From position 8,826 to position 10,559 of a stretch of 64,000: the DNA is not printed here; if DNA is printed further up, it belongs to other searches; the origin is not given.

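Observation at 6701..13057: GDP-heptose precursor operon next to a GT-C membrane enzyme with a fused carbohydrate-binding domain: candidate surface-protein glycosylation machinery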

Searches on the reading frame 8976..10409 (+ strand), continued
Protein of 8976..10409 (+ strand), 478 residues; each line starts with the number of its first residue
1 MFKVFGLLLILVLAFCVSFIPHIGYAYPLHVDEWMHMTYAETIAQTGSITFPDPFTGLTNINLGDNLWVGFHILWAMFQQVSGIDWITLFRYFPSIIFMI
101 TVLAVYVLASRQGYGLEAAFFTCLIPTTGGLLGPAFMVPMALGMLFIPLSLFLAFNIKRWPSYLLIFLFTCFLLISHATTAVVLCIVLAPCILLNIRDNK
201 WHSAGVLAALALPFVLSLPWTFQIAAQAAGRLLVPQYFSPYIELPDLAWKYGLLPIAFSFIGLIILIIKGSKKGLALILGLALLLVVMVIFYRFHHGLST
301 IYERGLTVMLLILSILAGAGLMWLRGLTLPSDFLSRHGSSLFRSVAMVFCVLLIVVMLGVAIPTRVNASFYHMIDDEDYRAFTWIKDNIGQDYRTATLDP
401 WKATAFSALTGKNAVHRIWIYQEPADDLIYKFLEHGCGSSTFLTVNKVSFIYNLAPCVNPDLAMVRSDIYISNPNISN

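Call 80: search_protein_families(library=pfam, proteins=[L068:9526-10350:+, L068:10565-11158:+, L068:11988-12920:+, L068:4461-5147:-, L068:3381-4295:-, L082:9532-10329:+, L082:10828-11754:+, L082:11751-13040:+, L082:3922-4998:+, L082:2899-3843:+], max_evalue=0.0001)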
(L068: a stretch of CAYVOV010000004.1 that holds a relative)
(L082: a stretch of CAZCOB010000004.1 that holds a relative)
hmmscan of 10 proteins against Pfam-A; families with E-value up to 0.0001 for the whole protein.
L068:9526-10350:+ (274 aa): 5 families
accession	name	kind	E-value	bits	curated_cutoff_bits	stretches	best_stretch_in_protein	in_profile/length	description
PF13489.12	Methyltransf_23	-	1.1e-16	61.4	27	1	46-220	15-160/164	Methyltransferase domain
PF08241.18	Methyltransf_11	-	2.2e-12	47.9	21.2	1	58-165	1-95/95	Methyltransferase domain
PF13649.12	Methyltransf_25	-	1.3e-10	42.2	27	1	57-161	1-97/97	Methyltransferase domain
PF13847.12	Methyltransf_31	-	5.2e-09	36.4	27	1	55-172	5-117/145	Methyltransferase domain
PF08242.18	Methyltransf_12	-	8.3e-09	36.5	30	1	58-163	1-98/98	Methyltransferase domain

L068:10565-11158:+ (197 aa): 2 families
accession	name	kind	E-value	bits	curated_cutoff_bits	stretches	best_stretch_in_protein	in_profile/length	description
PF13580.11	SIS_2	-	7.2e-28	97.8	27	1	17-150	5-138/138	SIS domain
PF01380.27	SIS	-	4.6e-11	43.1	25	1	105-170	43-108/131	SIS domain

L068:11988-12920:+ (310 aa): 7 families
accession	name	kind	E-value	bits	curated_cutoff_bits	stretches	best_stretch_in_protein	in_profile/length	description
PF01370.27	Epimerase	-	9.1e-30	104.3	20.9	1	3-232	1-240/240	NAD dependent epimerase/dehydratase family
PF16363.11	GDP_Man_Dehyd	-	2.2e-19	70.6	27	1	4-294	1-331/332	GDP-mannose 4,6 dehydratase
PF04321.23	RmlD_sub_bind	-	2.6e-12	46.9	27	1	1-172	1-156/287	RmlD substrate binding domain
PF01073.25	3Beta_HSD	-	1.2e-11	44.7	22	1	4-222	1-233/280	3-beta hydroxysteroid dehydrogenase/isomerase family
PF05368.20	NmrA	-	6.4e-09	36.3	27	1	2-74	4-75/298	NmrA-like family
PF13460.12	NAD_binding_10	-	1.9e-06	28.3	27.2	1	7-73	1-65/184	NAD(P)H-binding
PF02719.21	Polysacc_synt_2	-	5.1e-06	26.3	20.2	1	3-109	1-118/293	Polysaccharide biosynthesis protein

L068:4461-5147:- (228 aa): 0 families

L068:3381-4295:- (304 aa): 1 family
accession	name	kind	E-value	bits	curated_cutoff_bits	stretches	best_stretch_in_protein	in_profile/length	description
PF00535.33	Glycos_transf_2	-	1.2e-25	90.8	23.3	1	24-145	4-131/168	Glycosyl transferase family 2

L082:9532-10329:+ (265 aa): 2 families
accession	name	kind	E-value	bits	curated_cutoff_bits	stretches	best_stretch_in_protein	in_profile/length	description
PF07760.16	DUF1616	-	4.1e-77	259.8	31.6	1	4-260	15-307/307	Protein of unknown function (DUF1616)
PF07690.21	MFS_1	-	1.1e-05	24.9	33.4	1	10-150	90-226/347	Major Facilitator Superfamily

L082:10828-11754:+ (308 aa): 8 families
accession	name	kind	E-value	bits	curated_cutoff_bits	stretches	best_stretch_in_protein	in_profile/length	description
PF01370.27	Epimerase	-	4.1e-61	206.9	20.9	1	4-240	1-240/240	NAD dependent epimerase/dehydratase family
PF16363.11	GDP_Man_Dehyd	-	8.6e-56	190.2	27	1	6-301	2-331/332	GDP-mannose 4,6 dehydratase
PF01073.25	3Beta_HSD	-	2.6e-24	86.2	22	1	5-231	1-231/280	3-beta hydroxysteroid dehydrogenase/isomerase family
PF02719.21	Polysacc_synt_2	-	7.1e-17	61.9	20.2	1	4-261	1-250/293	Polysaccharide biosynthesis protein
PF04321.23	RmlD_sub_bind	-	3.9e-13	49.6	27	1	3-305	2-284/287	RmlD substrate binding domain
PF05368.20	NmrA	-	1.3e-08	35.3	27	1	2-121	3-107/298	NmrA-like family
PF13460.12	NAD_binding_10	-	4.6e-07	30.3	27.2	1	8-155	1-130/184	NAD(P)H-binding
PF07993.18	NAD_binding_4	-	7.9e-07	28.9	20.1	0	48-222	60-255/258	Male sterility protein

L082:11751-13040:+ (429 aa): 4 families
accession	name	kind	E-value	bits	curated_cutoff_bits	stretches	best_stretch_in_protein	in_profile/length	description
PF03721.20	UDPG_MGDP_dh_N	-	1.8e-33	116.2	27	1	10-177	3-181/187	UDP-glucose/GDP-mannose dehydrogenase family, NAD binding domain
PF00984.24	UDPG_MGDP_dh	-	3.5e-25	88.4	25.4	1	197-286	1-93/94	UDP-glucose/GDP-mannose dehydrogenase family, central domain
PF03720.21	UDPG_MGDP_dh_C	-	1.1e-18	67.9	30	1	313-415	1-102/103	UDP-glucose/GDP-mannose dehydrogenase family, UDP binding domain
PF03446.21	NAD_binding_2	-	7.5e-06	26.5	21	1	10-132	2-109/161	NAD binding domain of 6-phosphogluconate dehydrogenase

L082:3922-4998:+ (358 aa): 3 families
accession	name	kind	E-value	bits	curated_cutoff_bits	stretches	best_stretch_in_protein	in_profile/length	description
PF00535.33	Glycos_transf_2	-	2.4e-19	70.3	23.3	1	42-206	1-167/168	Glycosyl transferase family 2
PF10111.15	Glyco_tranf_2_2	-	3.2e-07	30.6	27.3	1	47-230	6-204/276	Glycosyltransferase like family 2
PF13641.12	Glyco_tranf_2_3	-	7.9e-07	29.8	27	1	39-226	1-195/230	Glycosyltransferase like family 2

L082:2899-3843:+ (314 aa): 5 families
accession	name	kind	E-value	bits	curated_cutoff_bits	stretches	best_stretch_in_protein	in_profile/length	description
PF01370.27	Epimerase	-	1e-54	185.9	20.9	1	9-239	1-239/240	NAD dependent epimerase/dehydratase family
PF16363.11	GDP_Man_Dehyd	-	8.7e-25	88.3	27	1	42-303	59-332/332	GDP-mannose 4,6 dehydratase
PF04321.23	RmlD_sub_bind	-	3.4e-07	30.1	27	1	8-68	2-61/287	RmlD substrate binding domain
PF02719.21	Polysacc_synt_2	-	1.7e-06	27.9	20.2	0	46-110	65-128/293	Polysaccharide biosynthesis protein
PF01073.25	3Beta_HSD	-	4.9e-05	22.9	22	0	10-29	1-20/280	3-beta hydroxysteroid dehydrogenase/isomerase family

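Call 82: find_homologous_proteins(query=L068:5495-7918:+, max_evalue=1e-10)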
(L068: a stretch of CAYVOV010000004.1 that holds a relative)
Query L068:5495-7918:+ (807 aa): 1196 proteins with E <= 1e-10 among 8000 candidates; the best 120 are listed.
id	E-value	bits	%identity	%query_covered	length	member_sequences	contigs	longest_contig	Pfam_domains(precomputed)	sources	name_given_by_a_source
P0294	0.0e+0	1754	100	97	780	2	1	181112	PF22627.1,PF02516.21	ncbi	-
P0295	0.0e+0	1190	84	78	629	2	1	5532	PF22627.1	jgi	-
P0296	0.0e+0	1186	66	100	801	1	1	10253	PF22627.1,PF02516.21,PF13231.13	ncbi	ncbi:oligosaccharyl transferase, archaeosortase A system-associated [Chloroflexota bacterium]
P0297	0.0e+0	1157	65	100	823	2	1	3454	PF22627.1,PF02516.21,PF13231.13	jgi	-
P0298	0.0e+0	1137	60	100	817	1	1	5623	PF22627.1,PF02516.21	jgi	jgi:oligosaccharyl transferase (archaeosortase A-associated)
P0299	0.0e+0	1116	62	100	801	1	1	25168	PF22627.1,PF02516.21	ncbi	ncbi:oligosaccharyl transferase, archaeosortase A system-associated [Chloroflexota bacterium]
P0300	0.0e+0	1044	60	100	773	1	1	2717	PF22627.1,PF02516.21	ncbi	-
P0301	0.0e+0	1033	58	100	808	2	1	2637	PF22627.1,PF02516.21,PF13231.13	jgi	-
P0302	0.0e+0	1026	55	100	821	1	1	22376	PF22627.1,PF02516.21,PF11992.14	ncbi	ncbi:oligosaccharyl transferase, archaeosortase A system-associated [Chloroflexota bacterium]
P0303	0.0e+0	1011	58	100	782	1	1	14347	PF22627.1,PF02516.21,PF13231.13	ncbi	ncbi:oligosaccharyl transferase, archaeosortase A system-associated [Chloroflexota bacterium]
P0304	3.6e-296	1003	57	100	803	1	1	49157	PF22627.1,PF02516.21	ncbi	-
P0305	1.0e-289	982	56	98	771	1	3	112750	PF22627.1,PF02516.21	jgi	-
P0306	1.3e-288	978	56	100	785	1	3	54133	PF22627.1,PF02516.21,PF21436.3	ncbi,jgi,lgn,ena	-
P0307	2.1e-287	974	54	100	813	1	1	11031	PF22627.1,PF02516.21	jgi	jgi:dolichyl-diphosphooligosaccharide--protein glycosyltransferase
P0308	3.9e-287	973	60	57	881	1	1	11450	PF00226.37,PF22627.1,PF02516.21,PF13231.13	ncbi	-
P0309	1.1e-286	972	56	100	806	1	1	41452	PF22627.1,PF02516.21,PF13231.13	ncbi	ncbi:oligosaccharyl transferase, archaeosortase A system-associated [Chloroflexota bacterium]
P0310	6.9e-281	952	57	100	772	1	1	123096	PF22627.1,PF02516.21,PF13231.13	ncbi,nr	ncbi:MAG: oligosaccharyl transferase, archaeosortase A system-associated [Dehalococcoidales bacteriu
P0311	1.5e-280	951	46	70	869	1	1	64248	PF22627.1,PF02516.21,PF13231.13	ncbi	ncbi:STT3 domain-containing protein [Chloroflexota bacterium]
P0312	4.6e-280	950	51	100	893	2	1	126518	PF00226.37,PF22627.1,PF02516.21,PF13231.13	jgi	jgi:oligosaccharyl transferase (archaeosortase A-associated)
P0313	1.3e-279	948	60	57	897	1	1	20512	PF00226.37,PF22627.1,PF02516.21,PF13231.13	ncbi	-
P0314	1.5e-278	945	53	100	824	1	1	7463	PF22627.1,PF02516.21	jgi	jgi:oligosaccharyl transferase (archaeosortase A-associated)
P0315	1.1e-277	942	54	100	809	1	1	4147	PF22627.1,PF02516.21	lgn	-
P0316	4.6e-276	937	55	100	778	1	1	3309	PF22627.1,PF02516.21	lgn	-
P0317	6.6e-275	933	44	100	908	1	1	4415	PF00226.37,PF22627.1,PF02516.21,PF13231.13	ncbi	-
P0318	1.6e-274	931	54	100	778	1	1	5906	PF22627.1,PF02516.21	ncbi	-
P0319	1.9e-274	931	53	100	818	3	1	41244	PF22627.1,PF02516.21,PF13231.13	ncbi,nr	ncbi:MAG: oligosaccharyl transferase, archaeosortase A system-associated [Chloroflexi bacterium]|nr:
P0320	2.2e-274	931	55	100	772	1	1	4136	PF22627.1,PF02516.21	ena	-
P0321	1.5e-273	928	55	100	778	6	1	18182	PF22627.1,PF02516.21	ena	-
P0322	4.4e-273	927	54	100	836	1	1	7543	PF22627.1,PF02516.21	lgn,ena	-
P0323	1.4e-272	925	55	100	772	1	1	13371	PF22627.1,PF02516.21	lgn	-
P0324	1.6e-271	921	54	99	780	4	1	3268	PF22627.1,PF02516.21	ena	-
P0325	1.6e-269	915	53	100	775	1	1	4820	PF22627.1,PF02516.21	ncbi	-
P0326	2.7e-268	911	53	99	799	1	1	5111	PF22627.1,PF02516.21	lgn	-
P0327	6.5e-268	910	54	100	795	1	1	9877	PF22627.1,PF02516.21,PF13231.13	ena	-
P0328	6.2e-267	906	53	100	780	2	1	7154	PF22627.1,PF02516.21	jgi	-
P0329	1.4e-266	905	54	100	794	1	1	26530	PF22627.1,PF02516.21,PF13231.13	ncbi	ncbi:hypothetical protein ES706_03959 [subsurface metagenome]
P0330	1.4e-266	905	54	100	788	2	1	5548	PF22627.1,PF02516.21,PF13231.13,PF21436.3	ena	-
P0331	3.9e-266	904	54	99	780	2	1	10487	PF22627.1,PF02516.21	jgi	jgi:dolichyl-diphosphooligosaccharide--protein glycosyltransferase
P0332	1.5e-265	902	53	100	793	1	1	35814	PF22627.1,PF02516.21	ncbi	ncbi:oligosaccharyl transferase, archaeosortase A system-associated [Chloroflexota bacterium]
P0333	1.6e-265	902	52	100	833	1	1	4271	PF22627.1,PF02516.21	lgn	-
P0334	5.0e-265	900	52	100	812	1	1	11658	PF22627.1,PF02516.21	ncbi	-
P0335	1.1e-264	899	53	100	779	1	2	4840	PF22627.1,PF02516.21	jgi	-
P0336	4.3e-264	897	53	100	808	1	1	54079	PF22627.1,PF02516.21,PF13231.13,PF21436.3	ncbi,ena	-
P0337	1.3e-263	895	52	98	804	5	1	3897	PF22627.1,PF02516.21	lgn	-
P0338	8.7e-263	893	53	100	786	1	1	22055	PF22627.1,PF02516.21,PF13231.13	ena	-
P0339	1.3e-262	892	54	99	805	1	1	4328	PF22627.1,PF02516.21,PF13231.13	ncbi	-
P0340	3.5e-262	891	52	100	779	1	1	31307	PF22627.1,PF02516.21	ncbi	ncbi:oligosaccharyl transferase, archaeosortase A system-associated [Chloroflexota bacterium]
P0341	4.6e-262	890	54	100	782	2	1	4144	PF22627.1,PF02516.21,PF13231.13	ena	-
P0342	5.0e-262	890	51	100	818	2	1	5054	PF22627.1,PF02516.21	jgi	-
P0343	7.0e-262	890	53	99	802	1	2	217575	PF22627.1,PF02516.21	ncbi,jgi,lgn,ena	-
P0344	1.2e-261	889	52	100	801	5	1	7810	PF22627.1,PF02516.21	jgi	-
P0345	3.3e-261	887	53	99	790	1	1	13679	PF22627.1,PF02516.21,PF13231.13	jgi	-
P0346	9.2e-261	886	54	100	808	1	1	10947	PF22627.1,PF02516.21,PF13231.13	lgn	-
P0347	1.1e-260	886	53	99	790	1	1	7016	PF22627.1,PF02516.21,PF13231.13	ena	-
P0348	1.2e-260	886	53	100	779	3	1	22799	PF22627.1,PF02516.21,PF13231.13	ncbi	-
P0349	3.6e-260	884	52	100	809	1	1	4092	PF22627.1,PF02516.21,PF13231.13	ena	-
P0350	1.1e-259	882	52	100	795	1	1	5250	PF22627.1,PF02516.21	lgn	-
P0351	2.0e-259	881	52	100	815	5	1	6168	PF22627.1,PF02516.21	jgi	jgi:oligosaccharyl transferase (archaeosortase A-associated)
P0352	2.0e-259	881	52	100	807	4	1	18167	PF22627.1,PF02516.21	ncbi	-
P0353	4.1e-259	880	53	61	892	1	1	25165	PF00226.37,PF22627.1,PF02516.21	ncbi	ncbi:oligosaccharyl transferase, archaeosortase A system-associated [Chloroflexota bacterium]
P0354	1.1e-258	879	53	99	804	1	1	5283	PF22627.1,PF02516.21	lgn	-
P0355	1.9e-258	878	52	99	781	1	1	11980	PF22627.1,PF02516.21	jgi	-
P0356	2.6e-258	878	51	100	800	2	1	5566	PF22627.1,PF02516.21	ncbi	-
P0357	2.9e-257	874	51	100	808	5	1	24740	PF22627.1,PF02516.21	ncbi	-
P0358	3.3e-257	874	54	99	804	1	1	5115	PF22627.1,PF02516.21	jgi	-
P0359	1.6e-256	872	51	100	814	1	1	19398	PF22627.1,PF02516.21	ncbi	-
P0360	7.1e-255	866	51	99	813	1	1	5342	PF22627.1,PF02516.21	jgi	-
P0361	3.6e-254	864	51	100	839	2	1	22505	PF22627.1,PF02516.21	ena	-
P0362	2.9e-253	861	53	100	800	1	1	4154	PF22627.1,PF02516.21,PF13231.13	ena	-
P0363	6.6e-253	860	52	100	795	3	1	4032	PF22627.1,PF02516.21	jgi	-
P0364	6.7e-253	860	52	100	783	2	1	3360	PF22627.1,PF02516.21,PF13231.13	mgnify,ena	mgnify:CR=1 FL=1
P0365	8.3e-253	860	51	99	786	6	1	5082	PF22627.1,PF02516.21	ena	-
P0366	6.4e-252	857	47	98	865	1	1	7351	PF22627.1,PF02516.21,PF13231.13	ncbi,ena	-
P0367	1.5e-251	855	52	99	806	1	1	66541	PF22627.1,PF02516.21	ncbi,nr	ncbi:MAG: oligosaccharyl transferase, archaeosortase A system-associated [Chloroflexi bacterium]|nr:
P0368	4.5e-251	854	48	100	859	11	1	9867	PF22627.1,PF02516.21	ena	-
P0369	4.9e-251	854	52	100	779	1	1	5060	PF22627.1,PF02516.21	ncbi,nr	ncbi:MAG: oligosaccharyl transferase, archaeosortase A system-associated [Chloroflexi bacterium]|nr:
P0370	5.8e-251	853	52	99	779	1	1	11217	PF22627.1,PF02516.21,PF13231.13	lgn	-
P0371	8.4e-251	853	53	94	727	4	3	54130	PF22627.1,PF02516.21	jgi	jgi:dolichyl-diphosphooligosaccharide--protein glycosyltransferase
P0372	9.4e-251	853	50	100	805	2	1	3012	PF22627.1,PF02516.21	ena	-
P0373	1.0e-250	853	53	100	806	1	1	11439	PF22627.1,PF02516.21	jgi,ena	-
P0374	1.1e-250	853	51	99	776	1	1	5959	PF22627.1,PF02516.21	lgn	-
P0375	1.6e-250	852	56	59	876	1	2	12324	PF00226.37,PF22627.1,PF02516.21,PF13231.13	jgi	-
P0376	2.0e-250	852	52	100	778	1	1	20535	PF22627.1,PF02516.21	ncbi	-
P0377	3.3e-250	851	48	100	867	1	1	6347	PF22627.1,PF02516.21,PF13231.13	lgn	-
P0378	2.2e-249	848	46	100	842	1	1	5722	PF22627.1,PF02516.21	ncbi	-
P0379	5.1e-249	847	51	100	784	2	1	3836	PF22627.1,PF02516.21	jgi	-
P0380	5.3e-249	847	58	47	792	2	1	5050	PF00226.37,PF22627.1,PF02516.21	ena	-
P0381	6.5e-248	843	50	100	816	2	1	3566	PF22627.1,PF02516.21,PF13231.13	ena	-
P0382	7.8e-248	843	50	100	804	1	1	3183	PF22627.1,PF02516.21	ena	-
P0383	3.4e-247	841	50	100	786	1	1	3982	PF22627.1,PF02516.21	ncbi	-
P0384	6.4e-247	840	50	100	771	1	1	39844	PF22627.1,PF02516.21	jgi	-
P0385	6.4e-247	840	56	57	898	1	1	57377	PF00226.37,PF22627.1,PF02516.21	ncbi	ncbi:oligosaccharyl transferase, archaeosortase A system-associated [Chloroflexota bacterium]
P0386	1.2e-246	839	50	100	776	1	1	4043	PF22627.1,PF02516.21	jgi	-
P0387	1.3e-246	839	51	100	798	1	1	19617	PF22627.1,PF02516.21,PF21436.3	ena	-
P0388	2.0e-246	838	53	100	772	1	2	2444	PF22627.1,PF02516.21,PF13231.13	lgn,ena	-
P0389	5.3e-246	837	50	100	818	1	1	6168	PF22627.1,PF02516.21,PF13231.13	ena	-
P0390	6.6e-246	837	51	60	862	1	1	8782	PF00226.37,PF22627.1,PF02516.21,PF13231.13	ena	-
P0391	3.2e-245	834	50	100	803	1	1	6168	PF22627.1,PF02516.21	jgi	-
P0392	3.3e-245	834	52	59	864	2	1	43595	PF00226.37,PF22627.1,PF02516.21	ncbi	ncbi:oligosaccharyl transferase, archaeosortase A system-associated [Chloroflexota bacterium]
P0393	4.1e-245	834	49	100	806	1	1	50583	PF22627.1,PF02516.21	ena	-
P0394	5.5e-245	834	46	100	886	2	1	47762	PF00226.37,PF22627.1,PF02516.21,PF13231.13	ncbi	ncbi:oligosaccharyl transferase, archaeosortase A system-associated [Chloroflexota bacterium]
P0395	6.1e-245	834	49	100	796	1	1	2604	PF22627.1,PF02516.21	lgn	-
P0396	6.3e-245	834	50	97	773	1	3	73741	PF22627.1,PF02516.21,PF13231.13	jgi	-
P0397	9.0e-244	830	52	94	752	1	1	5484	PF22627.1,PF02516.21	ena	-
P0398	1.2e-243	829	50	100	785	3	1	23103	PF22627.1,PF02516.21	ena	-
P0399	6.9e-243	827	49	99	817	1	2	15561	PF22627.1,PF02516.21,PF21436.3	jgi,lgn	-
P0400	1.9e-242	825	50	100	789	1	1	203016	PF22627.1,PF02516.21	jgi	-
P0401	4.5e-242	824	50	99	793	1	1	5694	PF22627.1,PF02516.21,PF13231.13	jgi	-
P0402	4.6e-242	824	48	100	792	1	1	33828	PF22627.1,PF02516.21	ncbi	-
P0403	1.1e-241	823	51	100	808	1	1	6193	PF22627.1,PF02516.21,PF13231.13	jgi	-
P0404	1.1e-241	823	49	100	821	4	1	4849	PF22627.1,PF02516.21,PF13231.13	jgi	-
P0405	1.2e-241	823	50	100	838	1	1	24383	PF22627.1,PF02516.21,PF21436.3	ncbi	ncbi:oligosaccharyl transferase, archaeosortase A system-associated [Chloroflexota bacterium]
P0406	3.8e-241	821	49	100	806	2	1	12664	PF22627.1,PF02516.21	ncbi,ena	-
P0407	7.4e-241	820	52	60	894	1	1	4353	PF00226.37,PF22627.1,PF02516.21,PF21436.3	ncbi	ncbi:oligosaccharyl transferase, archaeosortase A system-associated [Chloroflexota bacterium]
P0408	9.7e-241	820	51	100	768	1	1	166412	PF22627.1,PF02516.21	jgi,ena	-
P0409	1.4e-240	819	51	99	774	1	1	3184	PF22627.1,PF02516.21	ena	-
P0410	2.4e-240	818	50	100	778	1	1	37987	PF22627.1,PF02516.21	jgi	-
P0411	5.1e-240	817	49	100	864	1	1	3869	PF22627.1,PF02516.21,PF13231.13,PF21436.3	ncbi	-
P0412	5.2e-240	817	48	100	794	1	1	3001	PF22627.1,PF02516.21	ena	-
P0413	6.6e-240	817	50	99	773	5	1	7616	PF22627.1,PF02516.21,PF13231.13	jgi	-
